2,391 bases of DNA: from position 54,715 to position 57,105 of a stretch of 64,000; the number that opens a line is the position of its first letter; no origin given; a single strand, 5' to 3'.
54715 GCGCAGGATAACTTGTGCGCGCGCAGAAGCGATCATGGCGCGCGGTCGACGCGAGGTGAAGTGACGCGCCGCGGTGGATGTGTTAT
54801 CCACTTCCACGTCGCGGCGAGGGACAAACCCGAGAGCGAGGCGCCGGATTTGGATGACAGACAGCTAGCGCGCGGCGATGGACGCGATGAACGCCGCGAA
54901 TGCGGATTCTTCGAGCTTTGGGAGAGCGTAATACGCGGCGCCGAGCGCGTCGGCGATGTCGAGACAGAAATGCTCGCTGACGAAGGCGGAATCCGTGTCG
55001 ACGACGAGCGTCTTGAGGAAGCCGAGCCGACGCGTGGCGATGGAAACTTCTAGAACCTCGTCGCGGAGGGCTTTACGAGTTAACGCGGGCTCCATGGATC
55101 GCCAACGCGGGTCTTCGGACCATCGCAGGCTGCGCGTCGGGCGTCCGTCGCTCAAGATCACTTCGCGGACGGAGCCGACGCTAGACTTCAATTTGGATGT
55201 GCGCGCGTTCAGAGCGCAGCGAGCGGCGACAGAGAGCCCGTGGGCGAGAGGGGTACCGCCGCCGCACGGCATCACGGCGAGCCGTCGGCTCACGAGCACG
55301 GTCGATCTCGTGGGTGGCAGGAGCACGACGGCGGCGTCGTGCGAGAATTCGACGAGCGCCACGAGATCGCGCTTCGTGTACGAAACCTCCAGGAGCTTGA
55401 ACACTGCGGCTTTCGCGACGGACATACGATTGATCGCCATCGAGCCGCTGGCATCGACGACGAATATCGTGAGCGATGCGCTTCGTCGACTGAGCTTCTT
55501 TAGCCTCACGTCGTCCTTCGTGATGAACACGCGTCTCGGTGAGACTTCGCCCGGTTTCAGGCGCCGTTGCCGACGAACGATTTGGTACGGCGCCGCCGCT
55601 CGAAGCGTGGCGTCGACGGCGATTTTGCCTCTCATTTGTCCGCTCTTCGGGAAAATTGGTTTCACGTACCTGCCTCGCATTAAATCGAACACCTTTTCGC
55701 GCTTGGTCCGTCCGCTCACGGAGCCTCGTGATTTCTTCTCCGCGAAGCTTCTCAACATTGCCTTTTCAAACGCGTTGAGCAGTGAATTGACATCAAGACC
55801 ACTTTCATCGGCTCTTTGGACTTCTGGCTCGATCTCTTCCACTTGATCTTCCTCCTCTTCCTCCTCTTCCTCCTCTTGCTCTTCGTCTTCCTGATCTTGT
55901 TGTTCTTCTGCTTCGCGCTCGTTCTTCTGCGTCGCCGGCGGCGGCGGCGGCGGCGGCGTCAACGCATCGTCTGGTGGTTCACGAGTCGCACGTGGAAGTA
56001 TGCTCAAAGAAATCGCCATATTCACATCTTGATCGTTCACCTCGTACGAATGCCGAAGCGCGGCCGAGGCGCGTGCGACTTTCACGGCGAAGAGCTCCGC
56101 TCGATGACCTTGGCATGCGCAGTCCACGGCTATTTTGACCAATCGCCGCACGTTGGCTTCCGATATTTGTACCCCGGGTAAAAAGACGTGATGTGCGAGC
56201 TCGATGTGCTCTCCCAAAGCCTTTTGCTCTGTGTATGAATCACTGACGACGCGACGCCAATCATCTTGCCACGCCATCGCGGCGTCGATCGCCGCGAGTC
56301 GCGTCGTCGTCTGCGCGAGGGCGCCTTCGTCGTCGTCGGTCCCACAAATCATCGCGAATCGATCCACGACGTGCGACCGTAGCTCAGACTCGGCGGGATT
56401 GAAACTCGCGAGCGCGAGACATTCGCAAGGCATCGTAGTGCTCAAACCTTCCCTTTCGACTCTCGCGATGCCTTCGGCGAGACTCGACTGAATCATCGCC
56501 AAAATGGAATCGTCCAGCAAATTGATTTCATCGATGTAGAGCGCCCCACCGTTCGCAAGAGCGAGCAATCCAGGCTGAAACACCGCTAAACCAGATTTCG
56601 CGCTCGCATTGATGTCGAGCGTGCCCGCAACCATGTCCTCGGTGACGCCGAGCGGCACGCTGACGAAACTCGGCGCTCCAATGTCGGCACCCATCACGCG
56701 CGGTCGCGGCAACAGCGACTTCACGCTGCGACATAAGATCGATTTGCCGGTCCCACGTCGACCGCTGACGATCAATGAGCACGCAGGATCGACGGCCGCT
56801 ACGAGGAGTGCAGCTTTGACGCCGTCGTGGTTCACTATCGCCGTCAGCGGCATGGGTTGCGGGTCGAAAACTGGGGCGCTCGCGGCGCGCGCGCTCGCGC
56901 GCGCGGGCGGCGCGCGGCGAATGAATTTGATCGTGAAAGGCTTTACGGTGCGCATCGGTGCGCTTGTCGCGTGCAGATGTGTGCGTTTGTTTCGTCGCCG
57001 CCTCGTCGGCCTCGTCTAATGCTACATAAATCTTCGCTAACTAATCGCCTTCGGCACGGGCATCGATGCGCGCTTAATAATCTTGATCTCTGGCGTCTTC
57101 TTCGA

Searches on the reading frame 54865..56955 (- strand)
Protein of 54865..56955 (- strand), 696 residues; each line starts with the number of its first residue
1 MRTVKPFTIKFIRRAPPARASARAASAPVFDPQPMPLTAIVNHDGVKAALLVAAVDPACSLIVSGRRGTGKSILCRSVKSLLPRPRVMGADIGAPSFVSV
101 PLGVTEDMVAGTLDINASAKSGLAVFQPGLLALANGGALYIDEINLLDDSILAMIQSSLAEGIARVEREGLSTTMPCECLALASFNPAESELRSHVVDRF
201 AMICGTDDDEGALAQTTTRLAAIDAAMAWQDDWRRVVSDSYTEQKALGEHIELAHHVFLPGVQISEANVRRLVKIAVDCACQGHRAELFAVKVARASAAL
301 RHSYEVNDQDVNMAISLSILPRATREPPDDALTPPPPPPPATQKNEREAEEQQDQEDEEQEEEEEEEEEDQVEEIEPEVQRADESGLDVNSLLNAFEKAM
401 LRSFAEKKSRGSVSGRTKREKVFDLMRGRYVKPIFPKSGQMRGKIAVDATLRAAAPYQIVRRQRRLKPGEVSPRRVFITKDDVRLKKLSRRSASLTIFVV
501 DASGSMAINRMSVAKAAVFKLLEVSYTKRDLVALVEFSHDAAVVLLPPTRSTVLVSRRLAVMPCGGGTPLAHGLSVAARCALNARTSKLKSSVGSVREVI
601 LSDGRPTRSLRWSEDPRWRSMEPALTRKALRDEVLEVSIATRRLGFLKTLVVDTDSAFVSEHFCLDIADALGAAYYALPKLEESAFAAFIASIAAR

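Call 79: search_protein_families(library=pfam, proteins=[window:54865-56955:-], max_evalue=0.001)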
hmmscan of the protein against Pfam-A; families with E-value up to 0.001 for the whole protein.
window:54865-56955:- (696 aa): 8 families
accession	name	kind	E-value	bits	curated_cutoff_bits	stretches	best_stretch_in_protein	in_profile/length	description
PF13519.12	VWA_2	-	1.5e-10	42.1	27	1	496-592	1-94/107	von Willebrand factor type A domain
PF01078.27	Mg_chelatase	-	2.5e-10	40.6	20.3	1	125-190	96-161/207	Magnesium chelatase, subunit ChlI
PF17863.7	AAA_lid_2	-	5.9e-09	36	22.7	1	272-332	4-65/74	AAA lid domain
PF00493.29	MCM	-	5.1e-06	26.2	23.3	1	112-191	98-177/224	MCM P-loop domain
PF00158.32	Sigma54_activat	-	0.00026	21.2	20.2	1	56-174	20-130/168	Sigma-54 interaction domain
PF07728.20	AAA_5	-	0.00041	20.8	22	1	61-200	2-139/139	AAA domain (dynein-related subfamily)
PF13401.12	AAA_22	-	0.00048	20.9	27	0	60-155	7-104/130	AAA domain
PF00092.34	VWA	-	0.00078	20.1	23.8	0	497-608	3-117/174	von Willebrand factor type A domain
